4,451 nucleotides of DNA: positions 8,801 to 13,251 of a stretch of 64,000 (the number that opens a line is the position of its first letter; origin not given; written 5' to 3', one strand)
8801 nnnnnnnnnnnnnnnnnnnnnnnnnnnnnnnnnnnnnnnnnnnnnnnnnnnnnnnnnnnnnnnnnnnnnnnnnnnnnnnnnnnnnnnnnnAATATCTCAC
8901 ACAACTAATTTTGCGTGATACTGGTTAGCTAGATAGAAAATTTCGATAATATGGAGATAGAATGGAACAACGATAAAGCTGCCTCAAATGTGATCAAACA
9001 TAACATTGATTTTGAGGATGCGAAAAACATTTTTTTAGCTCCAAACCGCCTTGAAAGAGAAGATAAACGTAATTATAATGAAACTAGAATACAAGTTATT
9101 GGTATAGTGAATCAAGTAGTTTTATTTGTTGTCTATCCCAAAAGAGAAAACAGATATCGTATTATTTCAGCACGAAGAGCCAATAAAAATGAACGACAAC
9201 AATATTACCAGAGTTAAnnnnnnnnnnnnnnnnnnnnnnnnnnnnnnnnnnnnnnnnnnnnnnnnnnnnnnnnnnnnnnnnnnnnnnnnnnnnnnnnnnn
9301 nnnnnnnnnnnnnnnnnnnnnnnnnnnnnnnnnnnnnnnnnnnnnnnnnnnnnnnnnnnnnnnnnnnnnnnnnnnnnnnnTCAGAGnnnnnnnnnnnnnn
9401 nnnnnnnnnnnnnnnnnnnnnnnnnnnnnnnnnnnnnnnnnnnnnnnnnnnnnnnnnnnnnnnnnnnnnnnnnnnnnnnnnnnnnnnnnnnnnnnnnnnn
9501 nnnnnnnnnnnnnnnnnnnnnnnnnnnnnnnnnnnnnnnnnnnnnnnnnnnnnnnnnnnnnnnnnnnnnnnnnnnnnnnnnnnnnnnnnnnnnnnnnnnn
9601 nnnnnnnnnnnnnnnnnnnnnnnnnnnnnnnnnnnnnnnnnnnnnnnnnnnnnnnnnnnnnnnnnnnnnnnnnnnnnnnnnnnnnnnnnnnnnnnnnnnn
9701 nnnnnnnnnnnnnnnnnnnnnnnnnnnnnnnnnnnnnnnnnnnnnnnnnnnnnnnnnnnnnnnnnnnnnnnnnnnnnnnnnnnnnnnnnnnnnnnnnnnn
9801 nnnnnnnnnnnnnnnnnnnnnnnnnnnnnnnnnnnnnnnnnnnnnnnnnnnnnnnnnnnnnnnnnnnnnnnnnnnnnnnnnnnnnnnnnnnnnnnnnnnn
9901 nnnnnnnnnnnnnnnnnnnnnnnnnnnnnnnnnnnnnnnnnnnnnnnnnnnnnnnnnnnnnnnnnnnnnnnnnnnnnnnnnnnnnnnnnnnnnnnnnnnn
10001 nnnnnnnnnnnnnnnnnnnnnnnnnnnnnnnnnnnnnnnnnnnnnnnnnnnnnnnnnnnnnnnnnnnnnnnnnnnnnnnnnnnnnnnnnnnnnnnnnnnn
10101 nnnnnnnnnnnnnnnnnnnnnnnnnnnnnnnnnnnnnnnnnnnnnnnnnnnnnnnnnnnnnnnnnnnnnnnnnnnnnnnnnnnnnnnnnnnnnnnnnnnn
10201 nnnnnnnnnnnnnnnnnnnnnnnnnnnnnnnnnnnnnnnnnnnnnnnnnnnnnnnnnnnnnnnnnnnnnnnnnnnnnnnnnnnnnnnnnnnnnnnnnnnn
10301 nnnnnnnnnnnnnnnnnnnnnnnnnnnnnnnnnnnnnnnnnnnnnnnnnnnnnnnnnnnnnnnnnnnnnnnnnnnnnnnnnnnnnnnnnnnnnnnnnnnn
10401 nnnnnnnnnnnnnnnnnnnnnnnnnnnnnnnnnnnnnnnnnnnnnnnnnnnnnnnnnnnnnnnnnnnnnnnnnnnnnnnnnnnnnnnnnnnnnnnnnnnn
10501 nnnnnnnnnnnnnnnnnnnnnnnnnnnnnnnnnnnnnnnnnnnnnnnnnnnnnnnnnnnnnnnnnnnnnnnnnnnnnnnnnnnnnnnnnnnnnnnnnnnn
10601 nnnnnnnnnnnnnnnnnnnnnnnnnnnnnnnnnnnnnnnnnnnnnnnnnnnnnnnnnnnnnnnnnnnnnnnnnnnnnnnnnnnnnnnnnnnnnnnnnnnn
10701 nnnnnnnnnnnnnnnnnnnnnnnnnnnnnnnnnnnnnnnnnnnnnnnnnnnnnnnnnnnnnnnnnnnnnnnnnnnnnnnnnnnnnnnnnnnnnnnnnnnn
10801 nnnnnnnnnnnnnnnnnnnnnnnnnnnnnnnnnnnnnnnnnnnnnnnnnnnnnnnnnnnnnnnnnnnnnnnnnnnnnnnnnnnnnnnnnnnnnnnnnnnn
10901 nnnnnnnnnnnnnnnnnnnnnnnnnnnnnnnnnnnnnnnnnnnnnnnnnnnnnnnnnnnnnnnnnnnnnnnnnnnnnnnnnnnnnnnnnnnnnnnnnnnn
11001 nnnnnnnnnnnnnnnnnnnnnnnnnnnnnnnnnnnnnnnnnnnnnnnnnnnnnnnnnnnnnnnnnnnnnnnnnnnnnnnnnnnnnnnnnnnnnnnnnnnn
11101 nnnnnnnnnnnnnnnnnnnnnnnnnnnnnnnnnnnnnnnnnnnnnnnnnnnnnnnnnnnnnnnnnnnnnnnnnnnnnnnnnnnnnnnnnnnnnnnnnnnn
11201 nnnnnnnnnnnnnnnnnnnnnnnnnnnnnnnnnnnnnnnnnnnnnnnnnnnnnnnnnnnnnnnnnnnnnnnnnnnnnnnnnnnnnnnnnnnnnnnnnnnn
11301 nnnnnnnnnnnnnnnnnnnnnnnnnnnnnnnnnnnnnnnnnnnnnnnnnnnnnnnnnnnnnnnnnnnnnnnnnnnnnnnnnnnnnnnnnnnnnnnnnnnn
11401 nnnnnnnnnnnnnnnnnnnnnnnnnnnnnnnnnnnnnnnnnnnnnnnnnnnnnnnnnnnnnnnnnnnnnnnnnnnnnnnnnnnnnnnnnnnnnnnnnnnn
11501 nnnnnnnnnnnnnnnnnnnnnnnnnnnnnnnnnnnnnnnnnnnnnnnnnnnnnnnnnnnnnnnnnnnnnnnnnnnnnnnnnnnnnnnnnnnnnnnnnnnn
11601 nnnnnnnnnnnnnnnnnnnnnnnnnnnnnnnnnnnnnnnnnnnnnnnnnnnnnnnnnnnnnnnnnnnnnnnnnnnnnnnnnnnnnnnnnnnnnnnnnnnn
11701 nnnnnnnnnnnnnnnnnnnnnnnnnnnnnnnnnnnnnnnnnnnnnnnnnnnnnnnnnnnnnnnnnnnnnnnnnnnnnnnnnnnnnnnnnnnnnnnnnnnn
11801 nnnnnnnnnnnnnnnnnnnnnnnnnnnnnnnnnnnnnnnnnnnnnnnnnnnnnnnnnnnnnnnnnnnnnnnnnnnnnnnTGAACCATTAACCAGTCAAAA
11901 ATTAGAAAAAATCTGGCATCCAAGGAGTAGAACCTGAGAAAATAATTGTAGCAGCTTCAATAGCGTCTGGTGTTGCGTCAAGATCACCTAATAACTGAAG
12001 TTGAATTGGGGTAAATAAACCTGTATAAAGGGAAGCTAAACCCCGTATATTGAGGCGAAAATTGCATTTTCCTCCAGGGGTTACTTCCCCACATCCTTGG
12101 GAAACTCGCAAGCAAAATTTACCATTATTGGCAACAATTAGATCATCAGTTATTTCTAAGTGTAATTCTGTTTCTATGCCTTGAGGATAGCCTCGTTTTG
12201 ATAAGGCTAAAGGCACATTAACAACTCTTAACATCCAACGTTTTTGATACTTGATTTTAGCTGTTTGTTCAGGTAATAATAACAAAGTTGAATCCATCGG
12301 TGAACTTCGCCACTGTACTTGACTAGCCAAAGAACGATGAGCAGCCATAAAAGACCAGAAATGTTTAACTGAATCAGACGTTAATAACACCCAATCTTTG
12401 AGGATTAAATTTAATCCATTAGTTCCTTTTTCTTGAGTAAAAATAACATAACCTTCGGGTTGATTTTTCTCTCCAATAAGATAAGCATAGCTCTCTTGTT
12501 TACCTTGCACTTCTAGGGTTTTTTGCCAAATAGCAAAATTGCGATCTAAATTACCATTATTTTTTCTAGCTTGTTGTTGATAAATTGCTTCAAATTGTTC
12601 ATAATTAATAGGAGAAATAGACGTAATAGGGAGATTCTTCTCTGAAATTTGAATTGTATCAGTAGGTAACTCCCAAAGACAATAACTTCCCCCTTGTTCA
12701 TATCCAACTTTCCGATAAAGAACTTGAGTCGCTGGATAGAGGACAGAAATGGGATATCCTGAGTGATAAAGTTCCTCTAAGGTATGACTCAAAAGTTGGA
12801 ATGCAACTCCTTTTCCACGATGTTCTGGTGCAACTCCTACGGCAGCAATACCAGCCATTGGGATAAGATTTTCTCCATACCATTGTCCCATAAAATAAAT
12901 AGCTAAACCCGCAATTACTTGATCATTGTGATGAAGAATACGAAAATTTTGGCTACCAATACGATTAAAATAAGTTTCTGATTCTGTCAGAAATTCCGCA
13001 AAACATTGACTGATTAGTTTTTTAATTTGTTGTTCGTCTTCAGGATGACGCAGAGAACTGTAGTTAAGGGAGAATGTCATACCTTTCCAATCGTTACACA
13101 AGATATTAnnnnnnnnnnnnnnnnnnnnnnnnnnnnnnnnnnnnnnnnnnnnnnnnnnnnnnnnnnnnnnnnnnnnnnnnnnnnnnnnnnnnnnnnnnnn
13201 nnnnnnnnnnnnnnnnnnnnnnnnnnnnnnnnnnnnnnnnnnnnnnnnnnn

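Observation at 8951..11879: BrnT/BrnA toxin-antitoxin directly followed by a NERD-SF1 helicase-pentapeptide-repeat fusion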

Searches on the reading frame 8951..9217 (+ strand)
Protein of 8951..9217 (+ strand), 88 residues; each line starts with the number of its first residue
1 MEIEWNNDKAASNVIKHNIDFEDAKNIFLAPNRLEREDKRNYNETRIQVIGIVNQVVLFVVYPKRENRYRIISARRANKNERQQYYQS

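Call 3: search_protein_families(library=pfam, proteins=[window:8951-9217:+], max_evalue=0.01)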
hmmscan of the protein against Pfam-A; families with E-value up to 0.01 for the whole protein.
window:8951-9217:+ (88 aa): 1 family
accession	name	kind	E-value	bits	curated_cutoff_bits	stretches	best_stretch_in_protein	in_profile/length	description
PF04365.19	BrnT_toxin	-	1.4e-26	93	34.5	1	5-81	1-77/77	Ribonuclease toxin, BrnT, of type II toxin-antitoxin system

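Call 4: search_protein_families(library=padloc, proteins=[window:8951-9217:+], max_evalue=0.01)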
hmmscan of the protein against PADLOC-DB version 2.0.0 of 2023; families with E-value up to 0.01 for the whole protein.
window:8951-9217:+ (88 aa): 0 families

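Call 5: search_protein_families(library=ncbifam, proteins=[window:8951-9217:+], max_evalue=0.01)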
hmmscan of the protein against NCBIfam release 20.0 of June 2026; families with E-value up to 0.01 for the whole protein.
window:8951-9217:+ (88 aa): 0 families

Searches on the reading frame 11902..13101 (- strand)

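Call 7: search_protein_families(library=pfam, proteins=[window:11902-13101:-], max_evalue=1)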
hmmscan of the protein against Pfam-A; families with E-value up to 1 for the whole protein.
window:11902-13101:- (399 aa): 9 families
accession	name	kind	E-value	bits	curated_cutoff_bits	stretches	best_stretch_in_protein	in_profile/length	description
PF13530.11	SCP2_2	-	2.7e-24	86.2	23.2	1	296-396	1-105/105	Sterol carrier protein domain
PF17668.7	Acetyltransf_17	-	3.2e-24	86.2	25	1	183-293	1-114/114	Acetyltransferase (GNAT) domain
PF13527.13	Acetyltransf_9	-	3e-22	79.4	25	1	20-136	7-126/127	Acetyltransferase (GNAT) domain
PF13508.13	Acetyltransf_7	-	2.5e-08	34.6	27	1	53-135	5-83/84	Acetyltransferase (GNAT) domain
PF00583.31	Acetyltransf_1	-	3.3e-07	31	20.7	1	27-134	5-116/116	Acetyltransferase (GNAT) family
PF14542.12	Acetyltransf_CG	-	0.0068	17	30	1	88-121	30-63/80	GCN5-related N-acetyl-transferase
PF08445.16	FR47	-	0.016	15.6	22.1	1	82-136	21-79/86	FR47-like protein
PF13673.13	Acetyltransf_10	-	0.02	15.3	23.6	1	24-136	8-109/128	Acetyltransferase (GNAT) domain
PF13880.12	Acetyltransf_13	-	0.14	12.5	22.8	1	83-111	5-33/69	ESCO1/2 acetyl-transferase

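Call 67: search_protein_families(library=padloc, proteins=[window:11902-13101:-], max_evalue=0.00001)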
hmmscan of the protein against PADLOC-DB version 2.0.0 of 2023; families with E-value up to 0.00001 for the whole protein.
window:11902-13101:- (399 aa): 0 families
